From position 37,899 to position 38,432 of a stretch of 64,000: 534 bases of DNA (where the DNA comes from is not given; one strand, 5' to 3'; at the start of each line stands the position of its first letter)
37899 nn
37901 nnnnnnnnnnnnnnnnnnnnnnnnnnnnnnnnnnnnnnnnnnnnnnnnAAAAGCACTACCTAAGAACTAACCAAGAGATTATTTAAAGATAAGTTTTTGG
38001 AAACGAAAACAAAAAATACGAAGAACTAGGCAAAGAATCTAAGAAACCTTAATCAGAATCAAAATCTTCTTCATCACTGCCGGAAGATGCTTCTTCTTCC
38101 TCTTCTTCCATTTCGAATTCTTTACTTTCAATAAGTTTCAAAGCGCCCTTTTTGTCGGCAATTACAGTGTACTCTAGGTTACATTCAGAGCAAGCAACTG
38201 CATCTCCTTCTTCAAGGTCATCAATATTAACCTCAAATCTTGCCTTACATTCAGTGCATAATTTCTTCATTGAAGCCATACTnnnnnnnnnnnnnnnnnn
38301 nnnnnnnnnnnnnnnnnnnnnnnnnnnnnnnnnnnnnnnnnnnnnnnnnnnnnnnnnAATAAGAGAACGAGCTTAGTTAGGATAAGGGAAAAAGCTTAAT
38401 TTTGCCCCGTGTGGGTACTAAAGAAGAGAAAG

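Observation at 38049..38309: LysW/ArgW-like amino-group-carrier lookalike with a non-canonical long acidic tail, in a genome that makes lysine by the DAP route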

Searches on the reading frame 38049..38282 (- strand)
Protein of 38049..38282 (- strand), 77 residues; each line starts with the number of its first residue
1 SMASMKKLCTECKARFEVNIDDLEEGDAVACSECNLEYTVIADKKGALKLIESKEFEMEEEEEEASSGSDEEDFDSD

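Call 3: search_protein_families(library=pfam, proteins=[window:38049-38282:-], max_evalue=1)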
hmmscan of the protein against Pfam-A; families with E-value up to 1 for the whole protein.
window:38049-38282:- (77 aa): 15 families
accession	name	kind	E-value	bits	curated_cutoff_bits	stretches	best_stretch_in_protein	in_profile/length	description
PF21344.3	Zn_ribbon_LysW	-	8.6e-05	22.5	27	1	9-50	3-43/46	Alpha-aminoadipate carrier protein LysW-like, globular domain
PF05207.18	Zn_ribbon_CSL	-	0.00037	20.6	29.2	1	9-41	21-53/55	CSL zinc finger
PF09538.15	FYDLN_acid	-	0.00081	20.5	23.9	1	5-72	8-71/105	Protein of unknown function (FYDLN_acid)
PF25206.1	DUF7836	-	0.00093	19.4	26.7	1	6-38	7-40/59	Domain of unknown function (DUF7836)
PF13717.11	Zn_ribbon_4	-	0.0044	17.4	30.3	1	5-35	1-32/36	zinc-ribbon domain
PF24441.1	DUF7560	-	0.008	16.3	27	0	9-19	8-18/44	Family of unknown function (DUF7560)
PF09723.15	Zn_ribbon_8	-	0.0083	16.6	34.4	1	9-35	8-33/41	Zinc ribbon domain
PF22191.2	IBR_1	-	0.05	13.9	27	1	7-38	4-31/47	IBR domain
PF03604.18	Zn_ribbon_RPAB4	-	0.066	13.4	24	1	8-34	2-23/32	DNA directed RNA polymerase, 7 kDa subunit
PF23550.1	zf_Tbcl_Rhp7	-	0.073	13.1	27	0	9-18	7-16/39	DNA repair protein rhp7 treble clef domain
PF17026.10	zf-RRPl_C4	-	0.074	13.7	28.9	0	12-58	4-47/108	Putative ribonucleoprotein zinc-finger pf C4 type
PF11648.16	RIG-I_C-RD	-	0.1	13.2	25.6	1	13-64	42-94/117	C-terminal domain of RIG-I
PF13878.12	zf-C2H2_3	-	0.16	12.2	27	1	28-40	13-25/40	zinc-finger of acetyl-transferase ESCO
PF13912.12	zf-C2H2_6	-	0.41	11.1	25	0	9-17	4-12/27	C2H2-type zinc finger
PF14279.12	HNH_5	-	0.75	10.2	27.5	0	5-22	32-49/56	HNH endonuclease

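Call 4: search_protein_families(library=ncbifam, proteins=[window:38049-38282:-], max_evalue=1)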
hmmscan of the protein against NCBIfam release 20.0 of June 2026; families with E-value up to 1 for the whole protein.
window:38049-38282:- (77 aa): 7 families
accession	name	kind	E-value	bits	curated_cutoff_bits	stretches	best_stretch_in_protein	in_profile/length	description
NF041070.1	carrier_LysW_Arch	domain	9.8e-06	25.5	75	1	5-52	1-49/57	alpha-aminoadipate/glutamate carrier protein LysW/ArgW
TIGR02098.1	MJ0042_CXXC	domain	0.00057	19.5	20.9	1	9-40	5-37/38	MJ0042-type zinc finger domain-containing protein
NF004131.0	PRK05618.2-1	equivalog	0.012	15.2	189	1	15-72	140-197/207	50S ribosomal protein L25/general stress protein Ctc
TIGR02605.1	CxxC_CxxC_SSSS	subfamily_domain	0.015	15.4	31.3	1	9-36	8-34/52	FmdB family zinc ribbon protein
NF047912.1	ECs_2282_CxxC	subfamily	0.025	14.5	37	1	8-39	4-38/60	ECs_2282 family putative zinc-binding protein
TIGR01206.1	lysW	equivalog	0.055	13.4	53.2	1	5-42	1-36/54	lysine biosynthesis protein LysW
TIGR03655.1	anti_R_Lar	subfamily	0.21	11.9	39.6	0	28-48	28-48/55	Lar family restriction alleviation protein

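Call 5: find_homologous_proteins(query=window:38049-38282:-, max_evalue=0.01)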
Query window:38049-38282:- (77 aa): 35 proteins with E <= 0.01 among 40 candidates.
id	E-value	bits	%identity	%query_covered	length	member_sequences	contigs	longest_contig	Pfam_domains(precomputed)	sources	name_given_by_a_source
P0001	4.4e-39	149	100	99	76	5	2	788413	-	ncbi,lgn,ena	ncbi:MAG: hypothetical protein WCW44_01605 [archaeon]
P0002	2.7e-34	134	88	100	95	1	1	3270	-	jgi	jgi:DNA-directed RNA polymerase subunit RPC12/RpoP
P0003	4.6e-30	120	77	100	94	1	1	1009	-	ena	-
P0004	3.6e-28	114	75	99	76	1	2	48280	-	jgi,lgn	jgi:DNA-directed RNA polymerase subunit RPC12/RpoP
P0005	5.6e-28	114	78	95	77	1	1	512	PF09538.16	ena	-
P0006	1.0e-27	113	84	71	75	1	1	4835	-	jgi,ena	-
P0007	1.9e-27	112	79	69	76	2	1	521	PF09538.16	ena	-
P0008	2.5e-27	112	83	69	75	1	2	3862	PF09538.16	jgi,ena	-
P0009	3.0e-27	111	79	69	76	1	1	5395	-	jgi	jgi:hydrogenase maturation factor HypF (carbamoyltransferase family)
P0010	3.8e-27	111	84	65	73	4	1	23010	-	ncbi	-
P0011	4.5e-27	111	81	70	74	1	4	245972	-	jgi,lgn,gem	-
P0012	5.5e-27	111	81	69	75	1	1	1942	PF09538.16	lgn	-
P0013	6.6e-27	110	77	95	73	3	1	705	PF09538.16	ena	-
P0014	9.7e-27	110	78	65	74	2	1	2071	PF09538.16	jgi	-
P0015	1.1e-26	110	87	68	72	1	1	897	-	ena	-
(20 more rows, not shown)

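Call 6: search_solved_structures(query=window:38049-38282:-, max_evalue=10, show_alignments=3)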
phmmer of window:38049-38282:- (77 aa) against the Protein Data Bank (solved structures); distinct sequences matched with E-value up to 10: 12.
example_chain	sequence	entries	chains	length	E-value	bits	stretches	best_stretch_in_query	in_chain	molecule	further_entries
1yws_A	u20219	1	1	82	0.0015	22.2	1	11-52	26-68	protein YBL071w-A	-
1yop_A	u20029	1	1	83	0.0015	22.2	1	11-52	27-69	Kti11p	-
5ax2_A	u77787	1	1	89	0.0017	22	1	11-52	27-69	Diphthamide biosynthesis protein 3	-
4d4o_A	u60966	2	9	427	0.016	19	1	11-51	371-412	PROTEIN ATS1, DIPHTHAMIDE BIOSYNTHESIS PROTEIN 3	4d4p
4x33_A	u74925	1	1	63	0.062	17.1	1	11-41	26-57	Diphthamide biosynthesis protein 3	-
1z6h_A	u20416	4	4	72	0.12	16.1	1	21-61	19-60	Biotin/Lipoyl Attachment Protein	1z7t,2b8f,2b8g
3wwl_A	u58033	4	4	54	0.22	15.4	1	8-42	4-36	Alpha-aminoadipate carrier protein LysW | OrfF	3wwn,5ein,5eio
2jr7_A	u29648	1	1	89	0.25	15.2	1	11-45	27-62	DPH3 homolog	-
2nb9_A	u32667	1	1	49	0.37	14.6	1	8-48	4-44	Uncharacterized protein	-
1wge_A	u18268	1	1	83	0.41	14.5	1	11-45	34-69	Hypothetical protein 2610018L09Rik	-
6v0a_A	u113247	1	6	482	0.54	14.1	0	28-46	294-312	Nitrite reductase (cytochrome; ammonia-forming)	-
7zok_A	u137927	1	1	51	1.5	12.7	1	7-48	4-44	Adventurous gliding motility protein X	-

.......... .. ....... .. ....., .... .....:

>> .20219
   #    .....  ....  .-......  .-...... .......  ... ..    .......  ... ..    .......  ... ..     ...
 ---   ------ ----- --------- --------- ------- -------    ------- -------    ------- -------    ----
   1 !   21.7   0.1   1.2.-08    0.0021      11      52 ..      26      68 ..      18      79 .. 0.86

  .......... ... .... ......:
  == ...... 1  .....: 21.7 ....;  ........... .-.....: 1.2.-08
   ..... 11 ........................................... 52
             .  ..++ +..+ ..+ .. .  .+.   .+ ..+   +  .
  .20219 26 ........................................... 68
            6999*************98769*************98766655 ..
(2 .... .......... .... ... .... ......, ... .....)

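Call 8: find_related_loci(query=A1, collection=genome_contigs, flank=10000)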
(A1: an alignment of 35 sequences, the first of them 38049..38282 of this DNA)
Query A1 (77 aa) in genome_contigs; peptide patterns used: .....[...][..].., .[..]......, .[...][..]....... (x = any residue, [..] = any of these).
78 stretches matched a pattern; 22 encode a relative of the query (tblastn E <= 1e-3); 22 distinct loci.
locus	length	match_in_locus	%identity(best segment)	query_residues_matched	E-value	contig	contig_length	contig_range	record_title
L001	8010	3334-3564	95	1-77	8e-29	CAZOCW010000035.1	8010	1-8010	MAG TPA_asm: uncultured archaeon isolate SRP272421_co2_118 genome assembly, contig: NODE_35068_length_8010_cov_3.806788,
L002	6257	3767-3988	74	5-77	4e-28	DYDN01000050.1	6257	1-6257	MAG TPA_asm: Candidatus Forterrea sp. isolate IMS_BF NODE_3003_length_6266_cov_29.6221, whole genome shotgun sequence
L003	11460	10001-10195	72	2-66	5e-28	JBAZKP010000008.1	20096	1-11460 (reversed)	MAG: archaeon isolate SO_2017_LW4_146 scaffold_5370_c1_LW137-91_2017, whole genome shotgun sequence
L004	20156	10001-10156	83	5-56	2e-26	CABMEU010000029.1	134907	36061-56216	uncultured archaeon isolate LFW-252_2 genome assembly, contig: LFW2522_35, whole genome shotgun sequence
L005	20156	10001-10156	83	3-54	2e-25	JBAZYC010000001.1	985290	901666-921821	MAG: archaeon isolate SO_2017_GW1_71 NODE_17_length_985290_cov_1.729804_OW334_2017, whole genome shotgun sequence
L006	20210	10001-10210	63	5-77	3e-25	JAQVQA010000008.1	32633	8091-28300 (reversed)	MAG: Candidatus ainarchaeum sp. isolate STF1_216 NODE_2846_length_32633_cov_18.858980_Sandtown_F1, whole genome shotgun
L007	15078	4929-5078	84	5-54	3e-25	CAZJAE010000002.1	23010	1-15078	MAG TPA_asm: uncultured archaeon isolate binchicken_co115_24 genome assembly, contig: NODE_3660_length_23010_cov_4.11544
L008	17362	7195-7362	73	1-56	5e-25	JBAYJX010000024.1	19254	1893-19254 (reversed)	MAG: archaeon isolate SO_2016_GW1_66 scaffold04891_OW334_2016, whole genome shotgun sequence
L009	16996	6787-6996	64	5-76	7e-25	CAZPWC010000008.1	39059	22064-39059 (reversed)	MAG TPA_asm: uncultured archaeon isolate SRP178699_co1_643 genome assembly, contig: NODE_979_length_39059_cov_7.227669,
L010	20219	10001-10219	75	5-77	1e-24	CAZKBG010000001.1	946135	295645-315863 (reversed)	MAG TPA_asm: uncultured archaeon isolate binchicken_co115_172 genome assembly, contig: NODE_1_length_946135_cov_25.42479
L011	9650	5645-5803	77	2-54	3e-24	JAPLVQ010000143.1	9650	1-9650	MAG: Candidatus Iainarchaeum archaeon isolate LacPavin_0419_WC90_MAG_36_6 LacPavin_0419_WC90_scaffold_276775, whole geno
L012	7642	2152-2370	73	5-77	1e-22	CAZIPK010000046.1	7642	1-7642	MAG TPA_asm: uncultured archaeon isolate binchicken_co16_357 genome assembly, contig: NODE_15737_length_7642_cov_4.82773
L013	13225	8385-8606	68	5-77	2e-22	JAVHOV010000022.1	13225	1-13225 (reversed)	MAG: archaeon isolate WB02no2_33_12 NODE_3544_length_13225_cov_8.005771, whole genome shotgun sequence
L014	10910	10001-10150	68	6-55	8e-21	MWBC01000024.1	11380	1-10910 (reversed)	MAG: archaeon ADurb.Bin336 isolate ADurb.Bin336 BWY55_contig000024, whole genome shotgun sequence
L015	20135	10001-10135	76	10-54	2e-19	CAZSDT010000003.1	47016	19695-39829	MAG TPA_asm: uncultured archaeon isolate SRP263991_co4_519 genome assembly, contig: NODE_706_length_47016_cov_5.625924,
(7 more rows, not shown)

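Call 14: search_solved_structures(query=A1, max_evalue=10, show_alignments=4)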
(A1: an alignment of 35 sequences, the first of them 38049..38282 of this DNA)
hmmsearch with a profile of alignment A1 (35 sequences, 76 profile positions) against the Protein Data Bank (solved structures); distinct sequences matched with E-value up to 10: 11.
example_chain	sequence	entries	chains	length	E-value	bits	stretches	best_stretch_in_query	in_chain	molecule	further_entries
1yws_A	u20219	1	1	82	0.00052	23.2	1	10-45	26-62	protein YBL071w-A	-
1yop_A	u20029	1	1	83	0.00053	23.2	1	10-45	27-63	Kti11p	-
5ax2_A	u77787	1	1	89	0.00056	23.1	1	10-45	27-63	Diphthamide biosynthesis protein 3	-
4x33_A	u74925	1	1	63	0.003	20.8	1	10-41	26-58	Diphthamide biosynthesis protein 3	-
4d4o_A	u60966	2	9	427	0.0046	20.2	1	10-44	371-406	PROTEIN ATS1, DIPHTHAMIDE BIOSYNTHESIS PROTEIN 3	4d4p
2jr7_A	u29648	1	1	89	0.0048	20.1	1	11-44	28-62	DPH3 homolog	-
1wge_A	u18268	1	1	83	0.01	19.1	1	11-44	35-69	Hypothetical protein 2610018L09Rik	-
2ba1_A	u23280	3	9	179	0.6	13.4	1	3-33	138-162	Archaeal exosome RNA binding protein CSL4 | Putative uncharacterized protein AF_0206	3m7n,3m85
1z6h_A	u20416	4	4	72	0.78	13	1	20-57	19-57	Biotin/Lipoyl Attachment Protein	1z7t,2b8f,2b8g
2nb9_A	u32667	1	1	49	0.88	12.9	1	7-43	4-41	Uncharacterized protein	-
3j0k_L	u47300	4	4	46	1.4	12.2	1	3-34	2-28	DNA-directed RNA polymerases I, II, and III 7.7 kDa polypeptide | DNA-DIRECTED RNA POLYMERASES I, II, AND III SUBUNIT RPABC4, RPB12 | DNA-directed RNA polymeras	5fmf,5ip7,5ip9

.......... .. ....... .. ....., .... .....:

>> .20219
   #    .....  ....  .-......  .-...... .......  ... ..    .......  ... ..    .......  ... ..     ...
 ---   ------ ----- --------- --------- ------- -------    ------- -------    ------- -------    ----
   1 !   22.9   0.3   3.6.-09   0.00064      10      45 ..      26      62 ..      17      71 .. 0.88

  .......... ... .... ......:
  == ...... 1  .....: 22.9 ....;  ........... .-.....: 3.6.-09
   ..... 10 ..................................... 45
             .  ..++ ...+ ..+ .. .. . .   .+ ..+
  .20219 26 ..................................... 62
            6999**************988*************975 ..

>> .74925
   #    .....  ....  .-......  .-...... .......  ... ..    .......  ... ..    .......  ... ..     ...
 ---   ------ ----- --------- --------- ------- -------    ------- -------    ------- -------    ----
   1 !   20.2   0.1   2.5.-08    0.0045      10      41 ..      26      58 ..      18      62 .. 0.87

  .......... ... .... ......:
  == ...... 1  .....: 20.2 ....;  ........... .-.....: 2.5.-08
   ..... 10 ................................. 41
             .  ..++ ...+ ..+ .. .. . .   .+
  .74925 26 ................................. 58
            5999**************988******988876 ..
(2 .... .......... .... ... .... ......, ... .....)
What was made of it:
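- The best sequence hits in the PDB are Dph3/Kti11 (E 5e-4 with the family profile; calls 6, 14).
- Tried and rejected: It is the best PDB sequence hit (calls 6, 14).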

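Call 24: search_protein_representatives(alignment_id=A1)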
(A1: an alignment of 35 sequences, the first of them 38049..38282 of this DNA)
Query: 35 sequences, 76 profile positions. Proteins with E-value up to 0.001 (for the whole library): 39; up to 1e-10: 6; up to 1e-30: 1. The best 39 are listed.
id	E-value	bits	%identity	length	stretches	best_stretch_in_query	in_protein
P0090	1.6e-34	133.9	-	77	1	1-76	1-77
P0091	3.3e-23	97.6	-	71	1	4-76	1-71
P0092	2.0e-19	85.5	-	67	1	4-72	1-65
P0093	1.2e-16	76.6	-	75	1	6-75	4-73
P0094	9.0e-13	64.2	-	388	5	7-28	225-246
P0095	9.1e-13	64.2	-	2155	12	9-34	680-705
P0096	2.7e-10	56.2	-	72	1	4-70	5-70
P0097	4.8e-07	45.8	-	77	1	4-65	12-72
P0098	4.5e-06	42.7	-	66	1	4-63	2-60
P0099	5.4e-06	42.5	-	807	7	4-34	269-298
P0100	7.4e-06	42.0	-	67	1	4-66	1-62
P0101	1.2e-05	41.3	-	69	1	5-70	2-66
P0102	1.3e-05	41.2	-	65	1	7-48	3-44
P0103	2.1e-05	40.5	-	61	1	8-60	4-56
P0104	2.3e-05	40.4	-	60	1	6-51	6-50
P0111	1.5e-04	37.8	-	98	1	7-67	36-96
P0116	2.6e-04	37.1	-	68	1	7-74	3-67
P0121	5.5e-04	36.0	-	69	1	8-39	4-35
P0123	6.5e-04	35.8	-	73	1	7-74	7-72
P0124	6.9e-04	35.7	-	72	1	4-70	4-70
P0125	8.2e-04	35.5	-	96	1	8-72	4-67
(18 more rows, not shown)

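Call 28: find_homologous_proteins(query=A2, max_evalue=0.01)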
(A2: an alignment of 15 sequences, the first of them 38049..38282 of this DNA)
Query A2 (15 sequences) (77 aa, profile of the alignment): 217 proteins with E <= 0.01 among 5554 candidates; the best 120 are listed.
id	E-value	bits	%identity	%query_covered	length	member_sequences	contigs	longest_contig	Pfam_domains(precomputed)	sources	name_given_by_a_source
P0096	4.2e-24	102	41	88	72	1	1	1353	-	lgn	-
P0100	2.1e-23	100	39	77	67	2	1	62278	-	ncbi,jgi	-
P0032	1.8e-21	94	81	68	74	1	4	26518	PF09538.16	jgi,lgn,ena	-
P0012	3.1e-21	93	81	69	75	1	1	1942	PF09538.16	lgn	-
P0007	4.4e-21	92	79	69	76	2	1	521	PF09538.16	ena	-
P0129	5.4e-21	92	78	65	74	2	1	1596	-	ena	-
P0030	6.2e-21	92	82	65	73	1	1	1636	PF09538.16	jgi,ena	-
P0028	6.8e-21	92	80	65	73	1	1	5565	-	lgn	-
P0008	6.9e-21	92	83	69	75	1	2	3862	PF09538.16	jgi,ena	-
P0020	7.2e-21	92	73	95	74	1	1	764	PF09538.16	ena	-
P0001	7.6e-21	92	100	99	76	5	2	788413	-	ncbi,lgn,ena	ncbi:MAG: hypothetical protein WCW44_01605 [archaeon]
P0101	8.1e-21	91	39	88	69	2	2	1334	-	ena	-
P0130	9.0e-21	91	74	65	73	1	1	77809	-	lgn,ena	-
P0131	1.0e-20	91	54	90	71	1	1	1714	-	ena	-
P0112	1.0e-20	91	37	78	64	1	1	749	-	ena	-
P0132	1.1e-20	91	41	83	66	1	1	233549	-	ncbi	ncbi:MAG: hypothetical protein V1676_07550 [Candidatus Diapherotrites archaeon]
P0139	1.1e-19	88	53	73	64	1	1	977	PF21344.4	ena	-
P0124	2.5e-19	87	36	65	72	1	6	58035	PF13248.12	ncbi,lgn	ncbi:MAG: hypothetical protein QXZ13_03720 [Candidatus Diapherotrites archaeon]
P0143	3.1e-19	86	42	84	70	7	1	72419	-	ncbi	-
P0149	8.2e-19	85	44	70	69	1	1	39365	PF05207.19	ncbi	ncbi:MAG: sulfonate ABC transporter [Candidatus Diapherotrites archaeon]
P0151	1.1e-18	85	49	66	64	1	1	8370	PF23454.2,PF21344.4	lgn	-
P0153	1.3e-18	84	38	69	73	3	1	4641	PF21344.4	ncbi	-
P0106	1.4e-18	84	40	45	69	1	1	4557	PF21344.4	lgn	-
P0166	7.1e-18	82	39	94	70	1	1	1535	PF21344.4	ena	-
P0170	1.2e-17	81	46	60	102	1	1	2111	PF21344.4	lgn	-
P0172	1.5e-17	81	38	64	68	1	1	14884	PF23454.2,PF21344.4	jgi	-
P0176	2.4e-17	80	46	73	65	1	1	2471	PF21344.4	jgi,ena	-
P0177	2.9e-17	80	40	71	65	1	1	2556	PF21344.4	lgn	-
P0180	3.2e-17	80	44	73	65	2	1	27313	PF23454.2,PF24441.2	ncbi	-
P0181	4.3e-17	80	38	65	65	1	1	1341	PF23454.2,PF21344.4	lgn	-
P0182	4.5e-17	79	48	78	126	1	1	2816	PF05207.19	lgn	-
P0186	1.9e-16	77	36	69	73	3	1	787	PF21344.4,PF25206.2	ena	-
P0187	2.1e-16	77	41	66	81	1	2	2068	PF21344.4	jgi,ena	-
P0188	2.7e-16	77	44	73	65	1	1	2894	PF21344.4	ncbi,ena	-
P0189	2.9e-16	77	41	69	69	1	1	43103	PF21344.4,PF08271.18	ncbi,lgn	-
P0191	4.2e-16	76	52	95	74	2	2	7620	PF21344.4,PF13717.12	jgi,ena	-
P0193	7.1e-16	76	52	95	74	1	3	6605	PF21344.4,PF13717.12,PF05207.19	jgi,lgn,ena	-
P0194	7.9e-16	75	53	95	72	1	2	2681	PF21344.4,PF13717.12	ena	-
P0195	8.3e-16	75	37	66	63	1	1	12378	PF21344.4,PF26476.1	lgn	-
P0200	7.8e-15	72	40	73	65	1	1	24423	PF21344.4,PF13717.12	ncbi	ncbi:MAG: hypothetical protein V1847_01525 [Candidatus Diapherotrites archaeon]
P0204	1.7e-14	71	40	75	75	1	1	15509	PF13719.11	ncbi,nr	ncbi:Uncharacterised protein [uncultured archaeon]|nr:Uncharacterised protein [uncultured archaeon]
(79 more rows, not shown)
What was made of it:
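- Checked: 217 relatives score E<=0.01 (call 28).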

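Call 29: find_encoding_contigs(protein=P0100, flank=10000, max_places=2)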
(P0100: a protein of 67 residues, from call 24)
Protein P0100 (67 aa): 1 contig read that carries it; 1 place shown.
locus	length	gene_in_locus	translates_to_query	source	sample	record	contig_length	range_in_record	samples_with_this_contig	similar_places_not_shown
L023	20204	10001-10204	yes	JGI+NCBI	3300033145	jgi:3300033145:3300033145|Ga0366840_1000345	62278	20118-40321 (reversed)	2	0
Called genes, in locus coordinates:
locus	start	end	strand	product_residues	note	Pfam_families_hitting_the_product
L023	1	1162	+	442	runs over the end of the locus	-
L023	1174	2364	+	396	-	PF05343:Peptidase_M42 (faint), PF01546:Peptidase_M20, PF07687:M20_dimer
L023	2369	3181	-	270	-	PF14243:R2K_3 (weak), PF08443:RimK, PF02955:GSH-S_ATP (weak), PF18299:R2K_2 (weak)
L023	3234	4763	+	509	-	PF05023:Phytochelatin (faint), PF03412:Peptidase_C39 (faint), PF13529:Peptidase_C39_2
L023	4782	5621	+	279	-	PF08443:RimK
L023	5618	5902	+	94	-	PF18030:Rimk_N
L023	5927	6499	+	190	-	PF02655:ATP-grasp_3 (weak), PF02786:CPSase_L_D2, PF08443:RimK, PF02955:GSH-S_ATP, PF07478:Dala_Dala_lig_C (faint)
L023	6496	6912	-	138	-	PF01467:CTP_transf_like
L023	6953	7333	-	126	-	-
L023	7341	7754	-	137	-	-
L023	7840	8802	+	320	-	PF00579:tRNA-synt_1b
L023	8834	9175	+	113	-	-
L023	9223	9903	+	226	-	-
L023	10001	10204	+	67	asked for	-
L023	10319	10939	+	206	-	PF24336:DUF7504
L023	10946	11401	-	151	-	-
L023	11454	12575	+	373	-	PF04055:Radical_SAM, PF12836:HHH_3 (weak)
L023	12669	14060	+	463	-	PF01406:tRNA-synt_1e, PF01921:tRNA-synt_1f (faint), PF09334:tRNA-synt_1g, PF00133:tRNA-synt_1 (weak), PF09334:tRNA-synt_1g (weak), PF09190:DALR_2, PF23493:CysS_C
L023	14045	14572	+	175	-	PF02643:DUF192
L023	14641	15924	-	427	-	-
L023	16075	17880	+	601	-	PF00999:Na_H_Exchanger, PF02254:TrkA_N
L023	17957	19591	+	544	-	PF00682:HMGL-like, PF22617:HCS_D2, PF08502:LeuA_dimer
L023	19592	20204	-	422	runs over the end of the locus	PF06245:DUF1015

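Call 30: find_encoding_contigs(protein=P0132, flank=10000, max_places=2)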
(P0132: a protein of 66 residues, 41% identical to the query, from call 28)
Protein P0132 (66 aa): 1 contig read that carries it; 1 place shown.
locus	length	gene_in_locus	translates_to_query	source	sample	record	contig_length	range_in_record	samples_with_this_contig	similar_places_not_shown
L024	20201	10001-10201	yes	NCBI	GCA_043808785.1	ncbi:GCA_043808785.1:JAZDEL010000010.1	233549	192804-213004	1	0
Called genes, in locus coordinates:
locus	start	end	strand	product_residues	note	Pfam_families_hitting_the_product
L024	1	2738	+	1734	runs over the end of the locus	PF01839:FG-GAP (faint), PF17957:Big_7 (weak)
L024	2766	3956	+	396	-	PF04389:Peptidase_M28, PF01546:Peptidase_M20, PF07687:M20_dimer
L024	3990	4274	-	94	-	-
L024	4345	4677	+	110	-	PF15731:MqsA_antitoxin (weak)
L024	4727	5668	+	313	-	-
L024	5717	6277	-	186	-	-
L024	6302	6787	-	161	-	PF01467:CTP_transf_like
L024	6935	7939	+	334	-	PF00579:tRNA-synt_1b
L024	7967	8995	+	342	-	-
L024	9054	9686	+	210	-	-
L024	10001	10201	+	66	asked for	-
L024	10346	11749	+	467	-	PF01406:tRNA-synt_1e, PF01921:tRNA-synt_1f (faint), PF09334:tRNA-synt_1g, PF00133:tRNA-synt_1 (weak), PF09190:DALR_2, PF23493:CysS_C (weak)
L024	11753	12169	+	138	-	PF08915:tRNA-Thr_ED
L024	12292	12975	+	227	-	-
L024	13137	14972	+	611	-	PF00999:Na_H_Exchanger, PF02254:TrkA_N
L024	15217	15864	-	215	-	PF00923:TAL_FSA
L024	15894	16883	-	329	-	PF02826:2-Hacid_dh_C, PF03446:NAD_binding_2 (weak), PF03807:F420_oxidored (weak), PF07991:KARI_N, PF01450:KARI_C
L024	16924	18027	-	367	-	PF04055:Radical_SAM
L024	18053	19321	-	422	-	PF00155:Aminotran_1_2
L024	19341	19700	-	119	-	PF01035:DNA_binding_1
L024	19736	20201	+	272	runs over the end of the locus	PF02548:Pantoate_transf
